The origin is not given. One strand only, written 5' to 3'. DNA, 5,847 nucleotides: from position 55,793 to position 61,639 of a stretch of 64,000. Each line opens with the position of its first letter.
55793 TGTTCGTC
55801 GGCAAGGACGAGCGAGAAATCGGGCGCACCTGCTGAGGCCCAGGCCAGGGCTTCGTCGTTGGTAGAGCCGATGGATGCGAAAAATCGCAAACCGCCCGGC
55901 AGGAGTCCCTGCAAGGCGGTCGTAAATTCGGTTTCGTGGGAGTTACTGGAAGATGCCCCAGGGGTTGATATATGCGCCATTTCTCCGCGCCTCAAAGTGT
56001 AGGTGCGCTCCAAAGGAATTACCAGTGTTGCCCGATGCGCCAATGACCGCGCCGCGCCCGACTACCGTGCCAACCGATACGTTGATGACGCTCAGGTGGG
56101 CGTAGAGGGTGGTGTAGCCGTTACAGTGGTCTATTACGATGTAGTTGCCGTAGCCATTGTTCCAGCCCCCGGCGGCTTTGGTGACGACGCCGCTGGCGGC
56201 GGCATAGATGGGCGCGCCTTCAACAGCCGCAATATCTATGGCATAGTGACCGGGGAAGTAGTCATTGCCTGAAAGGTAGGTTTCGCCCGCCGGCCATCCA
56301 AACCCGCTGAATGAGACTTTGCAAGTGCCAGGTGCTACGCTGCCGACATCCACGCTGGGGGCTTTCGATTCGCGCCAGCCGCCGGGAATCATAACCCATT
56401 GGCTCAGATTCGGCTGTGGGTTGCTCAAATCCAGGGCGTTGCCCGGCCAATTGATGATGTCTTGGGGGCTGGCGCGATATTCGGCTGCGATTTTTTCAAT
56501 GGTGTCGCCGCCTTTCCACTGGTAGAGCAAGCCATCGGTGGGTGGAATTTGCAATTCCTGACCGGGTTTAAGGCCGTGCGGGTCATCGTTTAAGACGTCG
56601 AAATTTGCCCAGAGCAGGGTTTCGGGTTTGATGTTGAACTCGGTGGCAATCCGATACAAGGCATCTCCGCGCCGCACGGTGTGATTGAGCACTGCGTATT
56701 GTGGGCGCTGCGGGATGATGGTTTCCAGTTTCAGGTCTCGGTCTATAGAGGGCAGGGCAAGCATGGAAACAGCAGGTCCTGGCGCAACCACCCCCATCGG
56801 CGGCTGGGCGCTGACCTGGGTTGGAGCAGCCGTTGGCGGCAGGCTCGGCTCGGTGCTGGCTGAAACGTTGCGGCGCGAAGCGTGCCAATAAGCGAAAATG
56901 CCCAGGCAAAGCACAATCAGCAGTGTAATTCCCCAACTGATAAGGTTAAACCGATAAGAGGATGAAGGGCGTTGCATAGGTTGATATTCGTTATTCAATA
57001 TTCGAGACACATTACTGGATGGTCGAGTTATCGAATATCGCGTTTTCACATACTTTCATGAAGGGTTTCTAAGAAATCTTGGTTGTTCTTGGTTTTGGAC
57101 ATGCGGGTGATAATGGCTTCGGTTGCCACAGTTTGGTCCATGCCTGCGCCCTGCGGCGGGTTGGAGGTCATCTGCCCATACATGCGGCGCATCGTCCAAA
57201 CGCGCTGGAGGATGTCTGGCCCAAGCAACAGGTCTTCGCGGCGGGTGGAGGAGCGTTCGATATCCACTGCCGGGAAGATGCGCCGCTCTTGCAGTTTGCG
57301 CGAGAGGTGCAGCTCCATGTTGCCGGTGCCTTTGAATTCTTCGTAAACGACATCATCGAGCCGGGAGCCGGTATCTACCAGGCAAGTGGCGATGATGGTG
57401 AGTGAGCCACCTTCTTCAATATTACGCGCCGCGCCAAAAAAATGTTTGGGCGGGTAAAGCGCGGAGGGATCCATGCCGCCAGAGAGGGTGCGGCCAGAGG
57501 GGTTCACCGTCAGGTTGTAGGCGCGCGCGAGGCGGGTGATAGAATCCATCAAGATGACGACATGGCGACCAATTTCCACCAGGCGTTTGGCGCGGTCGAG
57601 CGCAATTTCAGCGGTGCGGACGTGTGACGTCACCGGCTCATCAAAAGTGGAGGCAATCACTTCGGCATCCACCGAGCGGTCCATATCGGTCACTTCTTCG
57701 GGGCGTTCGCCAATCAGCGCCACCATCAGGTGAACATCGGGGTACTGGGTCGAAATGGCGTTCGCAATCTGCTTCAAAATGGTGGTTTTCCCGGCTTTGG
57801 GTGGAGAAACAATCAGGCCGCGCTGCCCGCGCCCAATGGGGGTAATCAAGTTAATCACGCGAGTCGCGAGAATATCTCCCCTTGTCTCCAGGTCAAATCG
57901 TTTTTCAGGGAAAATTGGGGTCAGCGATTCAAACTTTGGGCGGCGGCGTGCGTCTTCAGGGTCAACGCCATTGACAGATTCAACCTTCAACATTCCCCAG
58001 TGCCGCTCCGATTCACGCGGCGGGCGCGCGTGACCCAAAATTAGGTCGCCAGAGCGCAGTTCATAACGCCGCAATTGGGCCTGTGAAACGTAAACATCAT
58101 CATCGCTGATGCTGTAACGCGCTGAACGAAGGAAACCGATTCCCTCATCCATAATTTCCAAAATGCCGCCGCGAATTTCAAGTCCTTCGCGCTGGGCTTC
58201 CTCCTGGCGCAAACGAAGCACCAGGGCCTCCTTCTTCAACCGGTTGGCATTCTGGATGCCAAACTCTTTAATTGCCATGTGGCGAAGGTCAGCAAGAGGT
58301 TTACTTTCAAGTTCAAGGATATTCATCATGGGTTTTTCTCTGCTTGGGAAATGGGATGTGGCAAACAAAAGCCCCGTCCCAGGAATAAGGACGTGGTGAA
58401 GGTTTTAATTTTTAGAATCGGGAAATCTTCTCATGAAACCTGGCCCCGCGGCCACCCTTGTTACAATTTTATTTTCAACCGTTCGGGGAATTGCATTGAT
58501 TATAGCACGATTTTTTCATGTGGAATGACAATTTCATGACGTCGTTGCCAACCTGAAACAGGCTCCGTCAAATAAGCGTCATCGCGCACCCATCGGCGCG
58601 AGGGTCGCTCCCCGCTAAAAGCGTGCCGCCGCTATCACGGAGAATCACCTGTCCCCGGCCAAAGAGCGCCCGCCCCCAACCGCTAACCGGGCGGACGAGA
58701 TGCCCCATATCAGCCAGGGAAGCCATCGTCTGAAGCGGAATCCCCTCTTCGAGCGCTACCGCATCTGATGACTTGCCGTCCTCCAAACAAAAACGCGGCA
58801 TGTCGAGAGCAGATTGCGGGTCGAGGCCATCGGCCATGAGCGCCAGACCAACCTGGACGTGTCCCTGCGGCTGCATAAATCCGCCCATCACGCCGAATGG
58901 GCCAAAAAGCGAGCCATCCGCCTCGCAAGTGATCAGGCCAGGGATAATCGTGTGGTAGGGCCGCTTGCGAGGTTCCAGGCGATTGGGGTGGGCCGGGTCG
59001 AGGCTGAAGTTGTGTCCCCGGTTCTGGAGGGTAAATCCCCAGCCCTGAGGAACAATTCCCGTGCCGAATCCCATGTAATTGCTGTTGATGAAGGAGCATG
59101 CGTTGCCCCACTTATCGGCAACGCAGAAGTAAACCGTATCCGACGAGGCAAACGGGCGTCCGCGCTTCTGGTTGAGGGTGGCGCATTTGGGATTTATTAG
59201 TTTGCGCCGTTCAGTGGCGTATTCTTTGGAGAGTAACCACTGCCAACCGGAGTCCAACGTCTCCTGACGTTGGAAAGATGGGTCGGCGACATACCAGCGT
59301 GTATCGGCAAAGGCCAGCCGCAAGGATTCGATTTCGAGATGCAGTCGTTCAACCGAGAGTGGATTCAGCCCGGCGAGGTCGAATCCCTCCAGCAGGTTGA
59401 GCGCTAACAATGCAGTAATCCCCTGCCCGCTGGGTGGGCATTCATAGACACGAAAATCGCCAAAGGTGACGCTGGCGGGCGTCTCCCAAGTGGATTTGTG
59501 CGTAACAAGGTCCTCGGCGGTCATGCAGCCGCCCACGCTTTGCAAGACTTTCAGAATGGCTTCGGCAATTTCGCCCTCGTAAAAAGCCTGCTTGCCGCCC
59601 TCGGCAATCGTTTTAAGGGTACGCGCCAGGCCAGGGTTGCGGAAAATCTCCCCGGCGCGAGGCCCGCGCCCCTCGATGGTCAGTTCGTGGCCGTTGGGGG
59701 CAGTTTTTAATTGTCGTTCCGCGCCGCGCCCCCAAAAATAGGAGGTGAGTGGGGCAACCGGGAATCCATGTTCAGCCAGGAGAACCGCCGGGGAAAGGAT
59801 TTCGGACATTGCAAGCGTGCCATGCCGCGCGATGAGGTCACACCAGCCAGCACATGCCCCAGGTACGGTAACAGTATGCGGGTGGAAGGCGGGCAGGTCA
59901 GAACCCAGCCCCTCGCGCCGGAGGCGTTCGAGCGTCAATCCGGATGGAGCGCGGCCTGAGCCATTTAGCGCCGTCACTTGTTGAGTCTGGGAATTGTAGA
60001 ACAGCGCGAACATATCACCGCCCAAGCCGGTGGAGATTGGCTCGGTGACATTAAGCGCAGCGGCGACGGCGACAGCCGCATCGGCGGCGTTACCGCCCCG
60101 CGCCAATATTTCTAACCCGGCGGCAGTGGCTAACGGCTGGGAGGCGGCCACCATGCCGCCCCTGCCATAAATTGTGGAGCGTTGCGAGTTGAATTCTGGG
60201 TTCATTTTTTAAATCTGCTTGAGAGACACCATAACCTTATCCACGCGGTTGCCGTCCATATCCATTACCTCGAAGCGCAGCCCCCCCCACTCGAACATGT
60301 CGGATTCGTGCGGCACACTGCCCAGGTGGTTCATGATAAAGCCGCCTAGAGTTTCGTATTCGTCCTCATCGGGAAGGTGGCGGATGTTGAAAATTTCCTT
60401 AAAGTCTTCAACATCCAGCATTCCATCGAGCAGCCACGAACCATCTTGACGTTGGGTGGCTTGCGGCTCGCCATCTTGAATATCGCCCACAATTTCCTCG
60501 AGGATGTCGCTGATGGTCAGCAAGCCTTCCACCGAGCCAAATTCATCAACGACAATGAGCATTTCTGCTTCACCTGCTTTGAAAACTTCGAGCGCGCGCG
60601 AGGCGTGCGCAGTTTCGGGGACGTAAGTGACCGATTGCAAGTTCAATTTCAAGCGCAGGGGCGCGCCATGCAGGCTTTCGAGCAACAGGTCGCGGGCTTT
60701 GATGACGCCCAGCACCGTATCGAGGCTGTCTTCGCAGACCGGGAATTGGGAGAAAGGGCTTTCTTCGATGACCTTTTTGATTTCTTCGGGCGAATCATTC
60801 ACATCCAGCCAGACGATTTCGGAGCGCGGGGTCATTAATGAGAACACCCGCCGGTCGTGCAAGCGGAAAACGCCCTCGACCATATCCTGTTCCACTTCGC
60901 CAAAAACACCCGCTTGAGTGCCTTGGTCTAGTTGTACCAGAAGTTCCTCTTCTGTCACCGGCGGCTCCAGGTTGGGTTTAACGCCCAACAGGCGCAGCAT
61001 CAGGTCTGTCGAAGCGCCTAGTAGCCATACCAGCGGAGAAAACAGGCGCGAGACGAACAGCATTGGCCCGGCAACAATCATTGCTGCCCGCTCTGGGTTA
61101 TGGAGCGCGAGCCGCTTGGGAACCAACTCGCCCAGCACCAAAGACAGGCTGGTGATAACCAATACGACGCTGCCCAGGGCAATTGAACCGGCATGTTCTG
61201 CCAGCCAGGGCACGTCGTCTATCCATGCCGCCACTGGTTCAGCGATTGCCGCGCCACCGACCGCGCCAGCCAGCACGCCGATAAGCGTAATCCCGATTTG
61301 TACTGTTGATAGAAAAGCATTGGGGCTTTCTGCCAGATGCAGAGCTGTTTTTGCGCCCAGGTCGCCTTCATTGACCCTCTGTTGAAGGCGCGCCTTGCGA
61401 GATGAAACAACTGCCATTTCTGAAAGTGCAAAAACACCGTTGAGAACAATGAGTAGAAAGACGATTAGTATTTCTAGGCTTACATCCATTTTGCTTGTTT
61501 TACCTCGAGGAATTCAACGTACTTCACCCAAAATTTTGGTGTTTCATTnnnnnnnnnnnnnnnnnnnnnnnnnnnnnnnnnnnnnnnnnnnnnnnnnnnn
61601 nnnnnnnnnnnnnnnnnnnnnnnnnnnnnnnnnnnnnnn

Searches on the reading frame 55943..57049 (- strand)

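Call 42: search_protein_families(library=pfam, max_evalue=0.00001, proteins=[window:55943-57049:-])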
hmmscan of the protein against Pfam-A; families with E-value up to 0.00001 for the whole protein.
window:55943-57049:- (368 aa): 2 families
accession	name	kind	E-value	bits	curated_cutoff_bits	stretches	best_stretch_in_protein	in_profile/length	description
PF01551.29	Peptidase_M23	-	8.6e-32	109.7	28.7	1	267-363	2-96/96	Peptidase family M23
PF01476.26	LysM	-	1.4e-13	50.9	20.9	1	123-169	1-43/43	LysM domain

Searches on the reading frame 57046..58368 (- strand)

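Call 42: search_protein_families(library=pfam, max_evalue=0.00001, proteins=[window:57046-58368:-])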
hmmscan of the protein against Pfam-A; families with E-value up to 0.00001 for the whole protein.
window:57046-58368:- (440 aa): 3 families
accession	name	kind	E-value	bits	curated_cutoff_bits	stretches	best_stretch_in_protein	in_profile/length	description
PF00006.31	ATP-synt_ab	-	1.1e-29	104.1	29.5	1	169-374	2-212/213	ATP synthase alpha/beta family, nucleotide-binding domain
PF07497.18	Rho_RNA_bind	-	2.5e-27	94.9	27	1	68-138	3-73/73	Rho termination factor, RNA-binding domain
PF07498.18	Rho_N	-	5.4e-07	29.9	24.9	1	19-62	1-43/43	Rho termination factor, N-terminal domain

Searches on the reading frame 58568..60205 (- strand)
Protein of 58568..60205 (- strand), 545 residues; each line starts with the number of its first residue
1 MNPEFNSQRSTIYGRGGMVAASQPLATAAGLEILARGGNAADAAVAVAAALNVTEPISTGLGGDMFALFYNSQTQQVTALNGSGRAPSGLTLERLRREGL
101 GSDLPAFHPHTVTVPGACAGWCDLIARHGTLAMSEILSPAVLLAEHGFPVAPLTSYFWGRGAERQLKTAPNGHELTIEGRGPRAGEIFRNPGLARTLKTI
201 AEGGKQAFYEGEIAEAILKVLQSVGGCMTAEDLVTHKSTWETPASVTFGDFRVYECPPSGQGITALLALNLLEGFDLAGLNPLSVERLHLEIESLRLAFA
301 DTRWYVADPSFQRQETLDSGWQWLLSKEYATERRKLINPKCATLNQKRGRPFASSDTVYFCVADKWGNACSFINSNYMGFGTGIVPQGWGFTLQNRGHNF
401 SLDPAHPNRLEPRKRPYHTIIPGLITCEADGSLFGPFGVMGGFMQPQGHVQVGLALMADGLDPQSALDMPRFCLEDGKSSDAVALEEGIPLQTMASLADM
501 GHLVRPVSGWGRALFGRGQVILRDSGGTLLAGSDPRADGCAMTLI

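Call 42: search_protein_families(library=pfam, max_evalue=0.00001, proteins=[window:58568-60205:-])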
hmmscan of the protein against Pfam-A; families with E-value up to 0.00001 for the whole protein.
window:58568-60205:- (545 aa): 1 family
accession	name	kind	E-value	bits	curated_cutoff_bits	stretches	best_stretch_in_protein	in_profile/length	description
PF01019.26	G_glu_transpept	-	9.3e-143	477.2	27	1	32-539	2-512/512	Gamma-glutamyltranspeptidase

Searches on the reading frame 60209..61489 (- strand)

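Call 42: search_protein_families(library=pfam, max_evalue=0.00001, proteins=[window:60209-61489:-])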
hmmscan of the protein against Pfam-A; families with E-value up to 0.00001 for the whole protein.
window:60209-61489:- (426 aa): 3 families
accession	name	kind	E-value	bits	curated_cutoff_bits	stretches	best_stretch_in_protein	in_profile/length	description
PF01595.25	CNNM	-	2.9e-51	174.1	28.4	1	8-198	1-179/181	Cyclin M transmembrane N-terminal domain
PF03471.22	CorC_HlyC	-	2.6e-24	85.5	27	1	346-423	2-79/81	Transporter associated domain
PF00571.33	CBS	-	3e-13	50.3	24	0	287-334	9-56/57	CBS domain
